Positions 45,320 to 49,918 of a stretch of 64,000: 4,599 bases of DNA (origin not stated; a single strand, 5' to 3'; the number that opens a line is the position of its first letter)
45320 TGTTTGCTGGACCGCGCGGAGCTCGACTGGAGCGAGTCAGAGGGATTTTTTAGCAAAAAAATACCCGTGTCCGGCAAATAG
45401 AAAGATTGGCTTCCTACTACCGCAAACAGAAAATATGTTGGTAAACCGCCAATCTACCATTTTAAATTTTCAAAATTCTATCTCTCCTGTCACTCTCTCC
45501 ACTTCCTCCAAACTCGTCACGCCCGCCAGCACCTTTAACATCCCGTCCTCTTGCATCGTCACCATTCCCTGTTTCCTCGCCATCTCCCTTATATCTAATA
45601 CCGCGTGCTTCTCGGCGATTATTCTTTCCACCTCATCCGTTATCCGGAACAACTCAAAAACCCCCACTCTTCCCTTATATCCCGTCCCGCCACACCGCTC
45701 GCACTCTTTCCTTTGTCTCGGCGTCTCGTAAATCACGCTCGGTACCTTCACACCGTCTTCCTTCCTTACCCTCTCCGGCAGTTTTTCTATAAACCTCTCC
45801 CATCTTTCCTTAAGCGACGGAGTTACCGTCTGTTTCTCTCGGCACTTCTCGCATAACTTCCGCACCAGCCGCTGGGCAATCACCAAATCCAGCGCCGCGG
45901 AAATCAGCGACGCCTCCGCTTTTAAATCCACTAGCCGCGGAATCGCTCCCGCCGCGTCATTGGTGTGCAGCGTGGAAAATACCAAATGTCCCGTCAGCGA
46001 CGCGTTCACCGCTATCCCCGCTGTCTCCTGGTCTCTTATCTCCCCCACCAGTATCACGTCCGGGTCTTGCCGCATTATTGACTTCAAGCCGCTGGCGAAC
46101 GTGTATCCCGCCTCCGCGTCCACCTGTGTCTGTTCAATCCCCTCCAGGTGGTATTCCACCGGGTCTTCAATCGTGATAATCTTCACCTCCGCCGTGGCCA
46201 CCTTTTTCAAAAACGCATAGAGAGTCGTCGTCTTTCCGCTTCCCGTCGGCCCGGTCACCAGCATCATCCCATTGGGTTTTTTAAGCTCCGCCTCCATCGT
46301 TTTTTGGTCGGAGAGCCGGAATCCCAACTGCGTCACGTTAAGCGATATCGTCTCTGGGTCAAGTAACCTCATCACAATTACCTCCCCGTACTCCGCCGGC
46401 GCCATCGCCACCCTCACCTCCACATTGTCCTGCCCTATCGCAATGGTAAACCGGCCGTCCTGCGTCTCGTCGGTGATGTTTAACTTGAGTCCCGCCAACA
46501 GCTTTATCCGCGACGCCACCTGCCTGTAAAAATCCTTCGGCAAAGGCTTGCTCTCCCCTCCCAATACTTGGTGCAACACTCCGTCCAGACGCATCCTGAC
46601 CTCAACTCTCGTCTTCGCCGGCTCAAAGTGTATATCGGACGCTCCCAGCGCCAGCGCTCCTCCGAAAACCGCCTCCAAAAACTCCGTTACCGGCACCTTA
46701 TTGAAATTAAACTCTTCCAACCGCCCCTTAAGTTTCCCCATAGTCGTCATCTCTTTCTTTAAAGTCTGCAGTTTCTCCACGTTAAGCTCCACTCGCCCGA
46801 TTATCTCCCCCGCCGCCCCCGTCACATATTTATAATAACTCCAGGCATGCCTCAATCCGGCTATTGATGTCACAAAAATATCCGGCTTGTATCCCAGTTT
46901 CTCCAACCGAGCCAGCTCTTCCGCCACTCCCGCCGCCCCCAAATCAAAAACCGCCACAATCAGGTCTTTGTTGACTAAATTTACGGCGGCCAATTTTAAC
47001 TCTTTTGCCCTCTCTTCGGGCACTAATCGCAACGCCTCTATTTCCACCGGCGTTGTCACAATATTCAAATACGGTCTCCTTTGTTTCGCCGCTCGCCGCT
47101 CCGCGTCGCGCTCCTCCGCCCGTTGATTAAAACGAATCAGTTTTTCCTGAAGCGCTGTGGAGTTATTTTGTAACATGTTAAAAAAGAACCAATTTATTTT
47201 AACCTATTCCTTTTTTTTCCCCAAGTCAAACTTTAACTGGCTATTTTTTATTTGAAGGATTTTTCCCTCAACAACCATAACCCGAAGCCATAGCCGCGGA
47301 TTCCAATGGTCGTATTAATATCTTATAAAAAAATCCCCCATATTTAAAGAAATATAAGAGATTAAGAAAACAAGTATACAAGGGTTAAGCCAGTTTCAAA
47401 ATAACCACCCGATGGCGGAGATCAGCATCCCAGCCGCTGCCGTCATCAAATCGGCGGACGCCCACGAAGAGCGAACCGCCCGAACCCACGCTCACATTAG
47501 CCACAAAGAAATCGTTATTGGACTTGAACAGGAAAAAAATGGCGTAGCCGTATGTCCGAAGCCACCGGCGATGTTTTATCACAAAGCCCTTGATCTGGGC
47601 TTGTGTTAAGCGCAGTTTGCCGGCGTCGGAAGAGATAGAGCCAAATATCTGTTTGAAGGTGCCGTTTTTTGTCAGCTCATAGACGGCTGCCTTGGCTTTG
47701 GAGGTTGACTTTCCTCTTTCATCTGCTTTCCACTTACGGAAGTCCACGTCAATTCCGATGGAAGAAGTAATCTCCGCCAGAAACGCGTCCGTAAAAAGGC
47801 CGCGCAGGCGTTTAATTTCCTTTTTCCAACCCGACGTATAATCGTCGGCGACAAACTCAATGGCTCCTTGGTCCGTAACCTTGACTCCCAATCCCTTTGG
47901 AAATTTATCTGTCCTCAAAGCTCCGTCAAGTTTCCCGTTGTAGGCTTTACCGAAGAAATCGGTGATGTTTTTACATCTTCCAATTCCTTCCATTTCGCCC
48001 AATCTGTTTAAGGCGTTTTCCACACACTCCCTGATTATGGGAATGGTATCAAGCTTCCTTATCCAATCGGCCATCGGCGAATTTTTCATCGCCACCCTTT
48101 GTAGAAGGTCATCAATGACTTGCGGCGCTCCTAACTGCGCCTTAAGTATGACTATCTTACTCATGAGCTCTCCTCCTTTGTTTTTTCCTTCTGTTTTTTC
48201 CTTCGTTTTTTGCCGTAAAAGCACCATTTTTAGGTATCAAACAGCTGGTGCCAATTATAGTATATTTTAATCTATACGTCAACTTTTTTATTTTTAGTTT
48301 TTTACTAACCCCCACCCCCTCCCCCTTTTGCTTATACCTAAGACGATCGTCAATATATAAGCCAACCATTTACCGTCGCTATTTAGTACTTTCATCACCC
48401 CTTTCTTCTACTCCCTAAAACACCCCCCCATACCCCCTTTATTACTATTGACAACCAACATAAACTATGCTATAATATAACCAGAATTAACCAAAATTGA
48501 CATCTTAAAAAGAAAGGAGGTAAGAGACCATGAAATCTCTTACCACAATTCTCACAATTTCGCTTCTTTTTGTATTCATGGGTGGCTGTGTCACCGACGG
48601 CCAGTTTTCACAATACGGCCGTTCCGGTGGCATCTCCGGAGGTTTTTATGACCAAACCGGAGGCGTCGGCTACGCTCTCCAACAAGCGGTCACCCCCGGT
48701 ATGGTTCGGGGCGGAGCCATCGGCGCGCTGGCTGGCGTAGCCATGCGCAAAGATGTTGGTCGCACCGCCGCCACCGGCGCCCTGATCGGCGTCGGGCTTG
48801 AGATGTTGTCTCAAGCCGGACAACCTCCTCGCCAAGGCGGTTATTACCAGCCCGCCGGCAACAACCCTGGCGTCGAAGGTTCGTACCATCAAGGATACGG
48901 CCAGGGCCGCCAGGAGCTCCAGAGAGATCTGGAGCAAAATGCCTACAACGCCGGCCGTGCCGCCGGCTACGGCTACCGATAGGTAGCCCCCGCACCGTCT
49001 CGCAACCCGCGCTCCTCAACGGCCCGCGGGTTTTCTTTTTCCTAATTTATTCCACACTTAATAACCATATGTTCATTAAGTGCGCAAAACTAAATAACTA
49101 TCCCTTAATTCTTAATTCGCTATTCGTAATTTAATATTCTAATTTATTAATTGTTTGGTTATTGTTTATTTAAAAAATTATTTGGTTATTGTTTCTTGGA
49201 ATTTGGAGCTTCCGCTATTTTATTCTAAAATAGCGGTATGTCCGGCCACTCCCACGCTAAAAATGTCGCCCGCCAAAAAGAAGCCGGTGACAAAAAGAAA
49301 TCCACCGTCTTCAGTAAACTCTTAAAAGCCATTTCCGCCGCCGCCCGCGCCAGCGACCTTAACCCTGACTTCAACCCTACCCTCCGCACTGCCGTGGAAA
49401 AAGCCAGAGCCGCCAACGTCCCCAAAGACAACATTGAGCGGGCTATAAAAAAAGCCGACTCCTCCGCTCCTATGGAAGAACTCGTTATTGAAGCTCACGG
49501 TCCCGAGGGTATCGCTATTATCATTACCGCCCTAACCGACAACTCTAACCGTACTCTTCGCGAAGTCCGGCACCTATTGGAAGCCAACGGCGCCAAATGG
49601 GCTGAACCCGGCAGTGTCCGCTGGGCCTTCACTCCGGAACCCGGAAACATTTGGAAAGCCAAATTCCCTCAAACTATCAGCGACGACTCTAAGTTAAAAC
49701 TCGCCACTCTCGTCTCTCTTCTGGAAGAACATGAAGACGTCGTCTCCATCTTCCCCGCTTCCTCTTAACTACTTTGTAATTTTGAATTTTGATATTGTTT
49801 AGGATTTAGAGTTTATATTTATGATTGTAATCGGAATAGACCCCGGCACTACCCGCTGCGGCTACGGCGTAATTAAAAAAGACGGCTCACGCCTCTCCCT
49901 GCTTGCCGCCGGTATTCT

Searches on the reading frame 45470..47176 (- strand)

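Call 92: search_protein_families(library=pfam, proteins=[window:45470-47176:-], max_evalue=0.001)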
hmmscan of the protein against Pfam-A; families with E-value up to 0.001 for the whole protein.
window:45470-47176:- (568 aa): 6 families
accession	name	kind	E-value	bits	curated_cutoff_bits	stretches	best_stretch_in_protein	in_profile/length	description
PF00437.27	T2SSE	-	4.3e-119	397.9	24.9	1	160-561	5-370/370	Type II/IV secretion system protein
PF25199.1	nSTAND_NTPase5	-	6.6e-05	23.2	34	1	298-345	37-85/145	Novel STAND NTPase 5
PF13401.12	AAA_22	-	0.00013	22.7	27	1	301-340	4-43/130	AAA domain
PF20720.3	nSTAND3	-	0.00046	20.4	27.2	0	300-341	15-56/155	Novel STAND NTPase 3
PF13191.12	AAA_16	-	0.00068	20.6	32.6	0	301-343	24-63/167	AAA ATPase domain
PF13604.12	AAA_30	-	0.00075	19.7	27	0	292-334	8-50/191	AAA domain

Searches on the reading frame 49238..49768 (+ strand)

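Call 92: search_protein_families(library=pfam, proteins=[window:49238-49768:+], max_evalue=0.001)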
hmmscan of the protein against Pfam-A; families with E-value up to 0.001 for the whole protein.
window:49238-49768:+ (176 aa): 2 families
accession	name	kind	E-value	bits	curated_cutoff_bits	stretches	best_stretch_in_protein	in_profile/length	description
PF20772.2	TACO1_YebC_N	-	5.6e-24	84.8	36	1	5-74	1-71/73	TACO1/YebC protein N-terminal domain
PF01709.26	Transcrip_reg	-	3.5e-19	69.5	27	1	79-132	1-54/160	TACO1/YebC second and third domain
